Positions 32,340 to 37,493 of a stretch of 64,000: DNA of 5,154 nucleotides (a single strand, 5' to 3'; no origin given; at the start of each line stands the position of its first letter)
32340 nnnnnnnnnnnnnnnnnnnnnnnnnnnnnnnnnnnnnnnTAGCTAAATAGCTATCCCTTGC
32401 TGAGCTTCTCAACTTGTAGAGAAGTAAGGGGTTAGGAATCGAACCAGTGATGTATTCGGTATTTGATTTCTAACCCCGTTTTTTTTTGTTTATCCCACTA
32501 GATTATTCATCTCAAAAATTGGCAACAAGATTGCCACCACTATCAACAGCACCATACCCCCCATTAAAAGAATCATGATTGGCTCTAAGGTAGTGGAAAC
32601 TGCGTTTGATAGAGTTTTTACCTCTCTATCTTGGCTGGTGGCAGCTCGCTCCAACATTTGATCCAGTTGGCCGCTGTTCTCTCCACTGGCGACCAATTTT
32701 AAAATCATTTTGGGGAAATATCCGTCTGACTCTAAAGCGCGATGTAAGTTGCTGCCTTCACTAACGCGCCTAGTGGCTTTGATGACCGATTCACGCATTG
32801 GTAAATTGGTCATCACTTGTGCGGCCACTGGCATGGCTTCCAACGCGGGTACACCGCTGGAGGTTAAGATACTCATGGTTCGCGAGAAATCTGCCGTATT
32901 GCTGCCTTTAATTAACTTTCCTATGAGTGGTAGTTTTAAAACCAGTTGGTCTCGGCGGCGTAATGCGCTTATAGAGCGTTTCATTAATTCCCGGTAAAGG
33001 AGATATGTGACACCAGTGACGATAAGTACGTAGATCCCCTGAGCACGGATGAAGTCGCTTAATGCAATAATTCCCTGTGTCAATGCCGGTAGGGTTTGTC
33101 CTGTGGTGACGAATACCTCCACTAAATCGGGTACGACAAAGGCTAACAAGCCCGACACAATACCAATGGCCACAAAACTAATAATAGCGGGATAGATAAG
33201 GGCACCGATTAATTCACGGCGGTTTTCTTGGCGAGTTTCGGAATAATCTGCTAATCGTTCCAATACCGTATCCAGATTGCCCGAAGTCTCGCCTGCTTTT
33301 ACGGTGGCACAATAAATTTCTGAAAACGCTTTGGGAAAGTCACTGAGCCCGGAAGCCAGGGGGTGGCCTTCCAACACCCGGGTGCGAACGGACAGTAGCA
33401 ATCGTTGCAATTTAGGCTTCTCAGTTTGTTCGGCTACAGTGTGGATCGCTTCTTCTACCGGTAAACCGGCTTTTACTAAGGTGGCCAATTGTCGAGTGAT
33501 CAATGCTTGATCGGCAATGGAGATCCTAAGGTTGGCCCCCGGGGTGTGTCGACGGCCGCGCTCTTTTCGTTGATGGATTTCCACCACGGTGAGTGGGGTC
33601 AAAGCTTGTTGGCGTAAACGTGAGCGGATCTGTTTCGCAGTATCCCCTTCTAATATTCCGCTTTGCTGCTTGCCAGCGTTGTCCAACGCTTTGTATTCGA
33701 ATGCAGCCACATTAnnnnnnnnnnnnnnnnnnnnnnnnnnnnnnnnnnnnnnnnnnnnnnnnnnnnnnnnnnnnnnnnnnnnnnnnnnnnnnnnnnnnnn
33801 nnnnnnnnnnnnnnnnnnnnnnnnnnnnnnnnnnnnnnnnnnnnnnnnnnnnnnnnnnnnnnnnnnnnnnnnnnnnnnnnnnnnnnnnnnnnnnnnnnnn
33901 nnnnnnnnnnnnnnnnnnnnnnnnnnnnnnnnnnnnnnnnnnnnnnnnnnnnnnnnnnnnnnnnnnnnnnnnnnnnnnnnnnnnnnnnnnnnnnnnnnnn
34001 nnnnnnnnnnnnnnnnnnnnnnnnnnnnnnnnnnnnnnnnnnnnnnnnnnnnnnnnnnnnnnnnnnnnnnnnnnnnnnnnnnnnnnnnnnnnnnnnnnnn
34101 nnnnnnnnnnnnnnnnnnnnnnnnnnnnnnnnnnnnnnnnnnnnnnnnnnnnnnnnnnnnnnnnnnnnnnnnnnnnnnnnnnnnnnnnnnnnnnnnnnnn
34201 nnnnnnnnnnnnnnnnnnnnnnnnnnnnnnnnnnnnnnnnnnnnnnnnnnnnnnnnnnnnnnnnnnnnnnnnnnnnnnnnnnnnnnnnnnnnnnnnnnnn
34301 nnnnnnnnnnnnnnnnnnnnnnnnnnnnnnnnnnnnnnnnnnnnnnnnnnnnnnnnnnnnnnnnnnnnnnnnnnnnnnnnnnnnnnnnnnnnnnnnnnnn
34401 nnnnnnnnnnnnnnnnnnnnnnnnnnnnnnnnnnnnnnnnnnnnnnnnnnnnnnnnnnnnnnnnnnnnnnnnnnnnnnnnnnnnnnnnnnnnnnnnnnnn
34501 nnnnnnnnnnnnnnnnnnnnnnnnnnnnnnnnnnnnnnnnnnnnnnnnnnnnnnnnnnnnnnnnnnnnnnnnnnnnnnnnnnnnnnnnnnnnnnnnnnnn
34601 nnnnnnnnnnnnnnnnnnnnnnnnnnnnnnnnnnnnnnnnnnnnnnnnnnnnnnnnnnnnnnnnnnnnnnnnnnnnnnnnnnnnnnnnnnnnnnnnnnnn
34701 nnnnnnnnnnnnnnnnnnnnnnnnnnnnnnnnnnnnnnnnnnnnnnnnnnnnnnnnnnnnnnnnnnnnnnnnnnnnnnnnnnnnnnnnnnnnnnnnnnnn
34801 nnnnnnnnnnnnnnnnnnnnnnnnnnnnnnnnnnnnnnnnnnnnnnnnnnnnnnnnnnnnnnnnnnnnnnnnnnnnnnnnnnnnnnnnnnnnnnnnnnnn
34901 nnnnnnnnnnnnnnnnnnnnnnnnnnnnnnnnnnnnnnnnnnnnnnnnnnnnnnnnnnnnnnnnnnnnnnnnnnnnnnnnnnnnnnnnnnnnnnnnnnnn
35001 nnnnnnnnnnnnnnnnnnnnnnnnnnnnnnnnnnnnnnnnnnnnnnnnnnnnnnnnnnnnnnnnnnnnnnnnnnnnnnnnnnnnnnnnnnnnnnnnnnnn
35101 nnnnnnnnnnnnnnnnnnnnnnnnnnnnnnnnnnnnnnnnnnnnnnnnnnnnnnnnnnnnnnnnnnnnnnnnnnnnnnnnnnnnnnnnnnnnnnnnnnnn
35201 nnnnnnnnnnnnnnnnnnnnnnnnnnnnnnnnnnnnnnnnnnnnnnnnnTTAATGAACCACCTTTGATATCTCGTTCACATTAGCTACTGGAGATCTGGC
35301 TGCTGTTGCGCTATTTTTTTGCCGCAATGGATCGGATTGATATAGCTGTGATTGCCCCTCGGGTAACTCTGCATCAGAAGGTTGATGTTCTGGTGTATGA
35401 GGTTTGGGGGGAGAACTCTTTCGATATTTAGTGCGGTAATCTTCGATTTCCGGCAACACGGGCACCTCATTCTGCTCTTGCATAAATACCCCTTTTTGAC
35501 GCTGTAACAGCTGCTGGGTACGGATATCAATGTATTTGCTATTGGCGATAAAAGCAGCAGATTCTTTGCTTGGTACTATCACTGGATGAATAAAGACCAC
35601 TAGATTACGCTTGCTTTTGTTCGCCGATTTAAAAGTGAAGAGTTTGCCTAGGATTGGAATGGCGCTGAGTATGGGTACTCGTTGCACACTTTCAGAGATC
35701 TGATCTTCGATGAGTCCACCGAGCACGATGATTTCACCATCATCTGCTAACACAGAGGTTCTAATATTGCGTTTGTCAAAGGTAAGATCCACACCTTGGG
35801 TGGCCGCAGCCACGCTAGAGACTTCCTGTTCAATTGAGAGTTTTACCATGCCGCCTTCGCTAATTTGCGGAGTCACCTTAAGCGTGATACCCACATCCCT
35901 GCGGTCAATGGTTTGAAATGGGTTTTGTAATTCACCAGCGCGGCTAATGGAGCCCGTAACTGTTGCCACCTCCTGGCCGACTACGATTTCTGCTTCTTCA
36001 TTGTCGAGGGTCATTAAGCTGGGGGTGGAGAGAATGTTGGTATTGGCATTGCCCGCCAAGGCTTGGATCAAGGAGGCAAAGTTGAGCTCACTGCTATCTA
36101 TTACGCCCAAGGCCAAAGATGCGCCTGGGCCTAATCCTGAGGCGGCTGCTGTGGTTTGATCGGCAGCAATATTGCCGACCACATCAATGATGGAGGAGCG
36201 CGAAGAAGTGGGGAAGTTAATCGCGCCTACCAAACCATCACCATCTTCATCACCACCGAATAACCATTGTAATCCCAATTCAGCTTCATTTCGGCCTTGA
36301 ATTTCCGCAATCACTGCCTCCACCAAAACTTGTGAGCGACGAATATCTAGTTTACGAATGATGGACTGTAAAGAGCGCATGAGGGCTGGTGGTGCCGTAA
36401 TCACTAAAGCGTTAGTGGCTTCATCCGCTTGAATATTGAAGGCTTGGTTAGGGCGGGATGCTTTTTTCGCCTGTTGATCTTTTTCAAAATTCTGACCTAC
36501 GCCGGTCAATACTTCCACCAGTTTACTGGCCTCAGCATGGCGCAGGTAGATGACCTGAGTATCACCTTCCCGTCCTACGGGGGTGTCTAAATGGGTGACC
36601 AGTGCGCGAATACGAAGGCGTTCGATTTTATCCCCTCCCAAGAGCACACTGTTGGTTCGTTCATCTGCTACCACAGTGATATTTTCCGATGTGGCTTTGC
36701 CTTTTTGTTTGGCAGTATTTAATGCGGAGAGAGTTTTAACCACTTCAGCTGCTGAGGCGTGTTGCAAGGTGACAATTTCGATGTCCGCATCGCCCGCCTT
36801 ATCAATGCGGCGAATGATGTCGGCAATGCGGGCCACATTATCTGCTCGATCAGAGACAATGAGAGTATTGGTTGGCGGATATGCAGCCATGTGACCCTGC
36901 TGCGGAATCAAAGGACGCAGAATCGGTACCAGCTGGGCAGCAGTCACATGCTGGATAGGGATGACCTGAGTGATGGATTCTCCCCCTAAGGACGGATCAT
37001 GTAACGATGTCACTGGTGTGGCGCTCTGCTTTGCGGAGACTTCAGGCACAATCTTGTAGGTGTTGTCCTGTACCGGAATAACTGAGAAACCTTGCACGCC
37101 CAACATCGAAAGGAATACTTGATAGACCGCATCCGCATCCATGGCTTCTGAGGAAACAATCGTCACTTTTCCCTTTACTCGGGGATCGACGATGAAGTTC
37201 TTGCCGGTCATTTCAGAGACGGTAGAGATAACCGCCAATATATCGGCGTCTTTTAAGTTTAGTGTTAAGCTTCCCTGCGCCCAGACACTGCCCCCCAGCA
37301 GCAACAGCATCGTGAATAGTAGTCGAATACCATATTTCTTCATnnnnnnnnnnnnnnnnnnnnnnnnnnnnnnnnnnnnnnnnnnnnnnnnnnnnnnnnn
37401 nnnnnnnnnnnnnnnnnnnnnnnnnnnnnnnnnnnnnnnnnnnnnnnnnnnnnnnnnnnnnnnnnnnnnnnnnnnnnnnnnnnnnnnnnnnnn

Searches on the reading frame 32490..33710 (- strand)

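Call 56: search_protein_families(library=pfam, proteins=[window:32490-33710:-], max_evalue=0.0001)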
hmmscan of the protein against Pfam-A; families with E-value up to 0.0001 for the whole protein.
window:32490-33710:- (406 aa): 1 family
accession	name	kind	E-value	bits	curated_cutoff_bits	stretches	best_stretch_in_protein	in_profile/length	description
PF00482.28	T2SSF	-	8.3e-64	213.6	25.2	2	72-194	2-125/125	Type II secretion system (T2SS), protein F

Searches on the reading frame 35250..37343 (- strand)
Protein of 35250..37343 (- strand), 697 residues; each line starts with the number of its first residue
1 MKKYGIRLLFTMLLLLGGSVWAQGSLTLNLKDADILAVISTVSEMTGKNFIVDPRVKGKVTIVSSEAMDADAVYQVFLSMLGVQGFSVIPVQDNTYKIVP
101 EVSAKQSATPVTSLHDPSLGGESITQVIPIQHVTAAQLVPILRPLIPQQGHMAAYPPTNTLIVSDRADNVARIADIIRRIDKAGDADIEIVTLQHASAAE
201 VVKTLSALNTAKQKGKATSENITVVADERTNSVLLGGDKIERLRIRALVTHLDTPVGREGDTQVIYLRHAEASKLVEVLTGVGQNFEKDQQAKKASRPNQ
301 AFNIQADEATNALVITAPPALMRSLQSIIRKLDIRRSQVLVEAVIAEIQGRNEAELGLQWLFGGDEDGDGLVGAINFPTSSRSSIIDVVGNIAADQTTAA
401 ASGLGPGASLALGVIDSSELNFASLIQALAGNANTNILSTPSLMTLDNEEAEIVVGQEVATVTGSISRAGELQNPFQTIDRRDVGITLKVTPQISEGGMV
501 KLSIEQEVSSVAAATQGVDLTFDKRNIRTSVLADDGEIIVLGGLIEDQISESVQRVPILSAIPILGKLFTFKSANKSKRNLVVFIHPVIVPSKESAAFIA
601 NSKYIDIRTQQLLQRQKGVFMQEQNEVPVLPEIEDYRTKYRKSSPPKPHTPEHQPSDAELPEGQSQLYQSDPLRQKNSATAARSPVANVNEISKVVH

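Call 4: search_protein_families(library=pfam, proteins=[window:35250-37343:-], max_evalue=0.01)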
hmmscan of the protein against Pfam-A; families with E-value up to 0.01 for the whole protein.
window:35250-37343:- (697 aa): 3 families
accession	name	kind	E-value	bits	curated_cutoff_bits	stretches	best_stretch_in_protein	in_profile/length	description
PF03958.22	Secretin_N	-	1.9e-49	166.2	28.2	3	262-338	1-69/69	Bacterial type II/III secretion system short domain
PF00263.26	Secretin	-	1.2e-46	158.9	27.5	1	428-590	1-168/169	Bacterial type II and III secretion system protein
PF21305.2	type_II_gspD_N0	-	3.8e-30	104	27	1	28-98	1-71/71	GspD-like, N0 domain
